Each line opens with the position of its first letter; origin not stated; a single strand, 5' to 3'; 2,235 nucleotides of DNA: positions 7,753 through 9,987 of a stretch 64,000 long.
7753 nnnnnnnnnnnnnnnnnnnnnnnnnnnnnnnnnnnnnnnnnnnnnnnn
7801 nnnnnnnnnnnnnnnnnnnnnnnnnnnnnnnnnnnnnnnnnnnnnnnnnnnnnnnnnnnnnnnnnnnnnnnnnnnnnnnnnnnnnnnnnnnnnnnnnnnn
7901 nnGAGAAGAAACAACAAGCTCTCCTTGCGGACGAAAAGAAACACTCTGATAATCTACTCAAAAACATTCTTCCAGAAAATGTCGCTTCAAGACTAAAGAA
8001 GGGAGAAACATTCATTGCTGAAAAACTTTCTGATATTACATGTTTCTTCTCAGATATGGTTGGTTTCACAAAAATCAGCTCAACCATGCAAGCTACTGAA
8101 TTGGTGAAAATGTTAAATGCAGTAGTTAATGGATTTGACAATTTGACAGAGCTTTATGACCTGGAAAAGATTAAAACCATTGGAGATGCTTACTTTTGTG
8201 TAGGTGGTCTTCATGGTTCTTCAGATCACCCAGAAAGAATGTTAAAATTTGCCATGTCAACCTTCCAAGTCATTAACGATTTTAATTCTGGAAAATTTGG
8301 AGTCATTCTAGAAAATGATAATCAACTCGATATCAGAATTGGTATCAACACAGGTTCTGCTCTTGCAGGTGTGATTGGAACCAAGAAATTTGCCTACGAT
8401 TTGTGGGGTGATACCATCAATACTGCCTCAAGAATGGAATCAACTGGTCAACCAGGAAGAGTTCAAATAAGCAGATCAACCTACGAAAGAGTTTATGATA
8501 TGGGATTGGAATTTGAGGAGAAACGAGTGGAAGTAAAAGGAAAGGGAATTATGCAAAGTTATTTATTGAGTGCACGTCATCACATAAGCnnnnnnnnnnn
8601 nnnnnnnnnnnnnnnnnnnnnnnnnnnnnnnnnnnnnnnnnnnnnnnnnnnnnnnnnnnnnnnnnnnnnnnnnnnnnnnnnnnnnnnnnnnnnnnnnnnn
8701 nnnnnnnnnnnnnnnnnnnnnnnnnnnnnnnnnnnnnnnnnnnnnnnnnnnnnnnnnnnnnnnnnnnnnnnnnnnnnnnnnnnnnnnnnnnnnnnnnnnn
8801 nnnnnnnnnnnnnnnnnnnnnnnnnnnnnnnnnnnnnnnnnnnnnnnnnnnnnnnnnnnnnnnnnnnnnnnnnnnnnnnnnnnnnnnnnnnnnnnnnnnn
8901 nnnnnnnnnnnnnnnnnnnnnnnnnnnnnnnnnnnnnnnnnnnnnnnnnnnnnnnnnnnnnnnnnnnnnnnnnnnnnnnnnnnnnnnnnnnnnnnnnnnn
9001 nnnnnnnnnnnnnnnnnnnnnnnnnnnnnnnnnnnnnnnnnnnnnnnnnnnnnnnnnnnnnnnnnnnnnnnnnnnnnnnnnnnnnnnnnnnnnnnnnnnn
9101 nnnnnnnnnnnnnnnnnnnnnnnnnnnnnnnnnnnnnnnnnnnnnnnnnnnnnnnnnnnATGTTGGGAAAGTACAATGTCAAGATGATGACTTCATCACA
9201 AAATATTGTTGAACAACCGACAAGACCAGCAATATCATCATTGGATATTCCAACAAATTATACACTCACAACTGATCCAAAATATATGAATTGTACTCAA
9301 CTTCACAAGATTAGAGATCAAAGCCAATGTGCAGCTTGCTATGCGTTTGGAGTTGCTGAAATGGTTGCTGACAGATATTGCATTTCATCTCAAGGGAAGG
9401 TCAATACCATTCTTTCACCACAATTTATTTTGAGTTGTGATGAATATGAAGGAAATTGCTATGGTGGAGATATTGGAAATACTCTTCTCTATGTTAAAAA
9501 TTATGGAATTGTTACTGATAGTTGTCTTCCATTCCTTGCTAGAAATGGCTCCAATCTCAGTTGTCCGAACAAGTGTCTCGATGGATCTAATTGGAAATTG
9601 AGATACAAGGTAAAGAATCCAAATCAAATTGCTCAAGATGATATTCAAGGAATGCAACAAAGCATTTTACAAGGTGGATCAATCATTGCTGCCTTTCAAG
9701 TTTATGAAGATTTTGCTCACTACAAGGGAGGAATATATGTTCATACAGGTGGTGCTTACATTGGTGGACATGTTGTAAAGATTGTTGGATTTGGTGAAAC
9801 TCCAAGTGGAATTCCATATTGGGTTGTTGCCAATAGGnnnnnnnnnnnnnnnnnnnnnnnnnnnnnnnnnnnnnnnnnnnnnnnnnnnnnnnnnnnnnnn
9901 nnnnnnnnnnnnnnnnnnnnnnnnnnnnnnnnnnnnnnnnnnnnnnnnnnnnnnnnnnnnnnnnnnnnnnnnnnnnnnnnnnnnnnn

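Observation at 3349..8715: Giant polytopic cyclase with adenylyl-type specificity residues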

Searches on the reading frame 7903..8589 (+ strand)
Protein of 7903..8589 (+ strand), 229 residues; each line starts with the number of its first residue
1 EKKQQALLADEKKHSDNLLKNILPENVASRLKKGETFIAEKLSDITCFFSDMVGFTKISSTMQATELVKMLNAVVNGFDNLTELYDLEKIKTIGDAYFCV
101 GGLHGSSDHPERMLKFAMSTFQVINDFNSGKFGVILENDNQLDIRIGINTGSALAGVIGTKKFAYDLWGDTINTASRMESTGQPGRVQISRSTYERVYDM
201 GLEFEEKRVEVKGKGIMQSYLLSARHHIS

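Call 16: search_solved_structures(query=window:7903-8589:+, show_alignments=5, max_evalue=1e-10)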
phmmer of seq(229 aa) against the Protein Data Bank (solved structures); distinct sequences matched with E-value up to 1e-10: 39.
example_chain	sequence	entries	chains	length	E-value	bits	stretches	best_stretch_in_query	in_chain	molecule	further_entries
7pd4_A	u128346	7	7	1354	5.9e-64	219.1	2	12-222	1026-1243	Adenylate cyclase 9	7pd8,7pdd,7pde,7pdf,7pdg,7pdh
6r4o_A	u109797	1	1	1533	8.3e-64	218.6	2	12-222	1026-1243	Adenylate cyclase 9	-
6r3q_A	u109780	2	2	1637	1e-63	218.4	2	12-222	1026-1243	Adenylate cyclase 9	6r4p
9u3p_A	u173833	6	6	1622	2e-63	217.4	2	12-222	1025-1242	Adenylate cyclase type 9,Protein M2-1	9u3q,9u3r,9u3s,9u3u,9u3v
8buz_A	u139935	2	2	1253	1.9e-61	210.9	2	9-218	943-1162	Adenylate cyclase type 8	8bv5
8sl3_A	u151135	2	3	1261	4.7e-52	180.2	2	12-224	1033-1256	Adenylate cyclase type 5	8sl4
5o5k_A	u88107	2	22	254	3.3e-44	154.6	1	3-225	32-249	Adenylate cyclase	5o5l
7yz9_A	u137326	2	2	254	3.3e-43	151.3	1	4-225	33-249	Adenylate cyclase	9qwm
4p2x_A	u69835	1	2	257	9.1e-43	149.9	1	8-225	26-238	Adenylate cyclase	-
4p2f_A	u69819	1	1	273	1.1e-42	149.6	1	10-225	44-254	Adenylate cyclase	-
4p2m_A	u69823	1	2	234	1.2e-42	149.5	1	11-225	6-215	Adenylate cyclase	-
7yzi_A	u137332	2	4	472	1.9e-42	148.8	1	4-225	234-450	Adenylate cyclase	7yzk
9bcv_A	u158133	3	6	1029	6.2e-39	137.3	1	2-223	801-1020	Atrial natriuretic peptide receptor 1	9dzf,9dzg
9dzh_A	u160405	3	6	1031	6.3e-39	137.3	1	2-223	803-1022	Atrial natriuretic peptide receptor 1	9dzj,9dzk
9bcl_A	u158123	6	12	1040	6.4e-39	137.3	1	2-223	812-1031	Atrial natriuretic peptide receptor 1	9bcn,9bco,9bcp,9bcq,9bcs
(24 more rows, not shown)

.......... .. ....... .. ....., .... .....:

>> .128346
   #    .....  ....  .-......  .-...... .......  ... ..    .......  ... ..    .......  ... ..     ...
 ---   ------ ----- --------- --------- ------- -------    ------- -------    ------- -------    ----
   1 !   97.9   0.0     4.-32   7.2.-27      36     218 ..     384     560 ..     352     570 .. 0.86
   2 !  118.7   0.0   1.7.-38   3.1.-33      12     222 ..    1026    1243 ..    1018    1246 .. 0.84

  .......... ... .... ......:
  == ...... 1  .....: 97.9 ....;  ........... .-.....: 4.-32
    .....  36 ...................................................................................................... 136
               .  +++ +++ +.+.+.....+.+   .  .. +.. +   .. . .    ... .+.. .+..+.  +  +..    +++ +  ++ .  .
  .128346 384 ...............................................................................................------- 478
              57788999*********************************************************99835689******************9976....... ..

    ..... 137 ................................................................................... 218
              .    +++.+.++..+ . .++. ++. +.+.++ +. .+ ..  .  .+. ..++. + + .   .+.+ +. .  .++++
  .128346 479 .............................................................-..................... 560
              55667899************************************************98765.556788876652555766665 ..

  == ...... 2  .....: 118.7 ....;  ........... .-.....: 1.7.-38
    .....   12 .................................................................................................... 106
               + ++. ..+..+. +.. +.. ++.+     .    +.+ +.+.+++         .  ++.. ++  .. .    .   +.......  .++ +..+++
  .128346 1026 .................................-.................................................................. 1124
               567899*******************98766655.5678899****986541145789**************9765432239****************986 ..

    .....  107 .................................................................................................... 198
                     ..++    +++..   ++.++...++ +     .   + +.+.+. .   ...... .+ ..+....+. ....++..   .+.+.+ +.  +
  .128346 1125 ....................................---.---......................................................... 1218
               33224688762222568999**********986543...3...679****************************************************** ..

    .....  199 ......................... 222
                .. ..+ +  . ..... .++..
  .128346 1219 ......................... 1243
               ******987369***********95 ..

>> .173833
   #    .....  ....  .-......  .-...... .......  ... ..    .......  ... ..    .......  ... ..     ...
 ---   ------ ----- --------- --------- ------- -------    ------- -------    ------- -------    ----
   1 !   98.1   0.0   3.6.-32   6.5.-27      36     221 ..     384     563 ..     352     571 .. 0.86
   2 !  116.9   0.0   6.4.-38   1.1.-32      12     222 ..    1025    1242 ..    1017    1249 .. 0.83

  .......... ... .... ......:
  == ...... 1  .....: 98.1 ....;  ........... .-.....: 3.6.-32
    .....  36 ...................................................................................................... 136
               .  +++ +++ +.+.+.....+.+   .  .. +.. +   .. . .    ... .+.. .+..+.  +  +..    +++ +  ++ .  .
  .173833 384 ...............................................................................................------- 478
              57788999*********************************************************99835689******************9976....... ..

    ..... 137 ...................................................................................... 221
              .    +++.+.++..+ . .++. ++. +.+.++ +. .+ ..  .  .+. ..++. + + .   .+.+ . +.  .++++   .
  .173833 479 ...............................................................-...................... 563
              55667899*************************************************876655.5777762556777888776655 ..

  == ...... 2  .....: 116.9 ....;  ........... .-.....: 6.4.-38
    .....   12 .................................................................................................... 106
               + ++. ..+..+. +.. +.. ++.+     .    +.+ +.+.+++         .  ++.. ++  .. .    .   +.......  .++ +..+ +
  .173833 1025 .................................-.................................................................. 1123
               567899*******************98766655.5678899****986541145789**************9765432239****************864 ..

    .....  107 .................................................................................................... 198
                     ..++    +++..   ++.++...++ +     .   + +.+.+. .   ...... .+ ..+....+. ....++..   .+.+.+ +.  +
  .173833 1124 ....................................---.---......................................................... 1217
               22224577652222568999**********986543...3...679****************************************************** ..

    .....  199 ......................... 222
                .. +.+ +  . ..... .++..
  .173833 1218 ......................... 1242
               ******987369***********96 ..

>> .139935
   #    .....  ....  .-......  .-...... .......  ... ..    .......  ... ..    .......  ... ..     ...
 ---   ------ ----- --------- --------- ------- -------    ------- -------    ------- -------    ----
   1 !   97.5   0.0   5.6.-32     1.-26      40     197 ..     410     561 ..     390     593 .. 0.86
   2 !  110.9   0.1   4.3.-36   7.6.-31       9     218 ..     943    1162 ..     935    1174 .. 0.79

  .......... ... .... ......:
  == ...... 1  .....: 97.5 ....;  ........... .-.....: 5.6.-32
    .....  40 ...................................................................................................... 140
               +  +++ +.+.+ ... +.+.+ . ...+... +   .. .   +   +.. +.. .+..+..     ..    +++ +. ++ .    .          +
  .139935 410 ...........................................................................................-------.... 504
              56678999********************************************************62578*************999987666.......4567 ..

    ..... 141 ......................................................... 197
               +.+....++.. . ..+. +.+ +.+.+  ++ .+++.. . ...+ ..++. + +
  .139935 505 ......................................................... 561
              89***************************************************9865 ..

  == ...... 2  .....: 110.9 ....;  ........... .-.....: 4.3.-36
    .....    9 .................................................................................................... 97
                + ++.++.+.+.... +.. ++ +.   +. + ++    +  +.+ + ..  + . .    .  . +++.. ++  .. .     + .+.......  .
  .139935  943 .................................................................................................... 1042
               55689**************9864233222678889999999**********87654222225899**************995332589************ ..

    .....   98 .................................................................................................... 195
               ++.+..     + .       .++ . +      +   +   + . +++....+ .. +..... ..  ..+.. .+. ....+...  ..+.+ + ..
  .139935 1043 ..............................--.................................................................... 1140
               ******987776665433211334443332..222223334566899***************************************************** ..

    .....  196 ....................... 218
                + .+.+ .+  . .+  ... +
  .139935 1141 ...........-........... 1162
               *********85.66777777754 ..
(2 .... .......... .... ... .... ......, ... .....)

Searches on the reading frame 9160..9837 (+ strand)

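Call 50: search_protein_families(library=pfam, proteins=[window:9160-9837:+], max_evalue=0.01)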
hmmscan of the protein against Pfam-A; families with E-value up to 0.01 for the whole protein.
window:9160-9837:+ (226 aa): 1 family
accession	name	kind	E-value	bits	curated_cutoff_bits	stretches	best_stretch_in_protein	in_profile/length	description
PF00112.29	Peptidase_C1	-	2.3e-36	126.4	20.7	1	41-225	8-188/220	Papain family cysteine protease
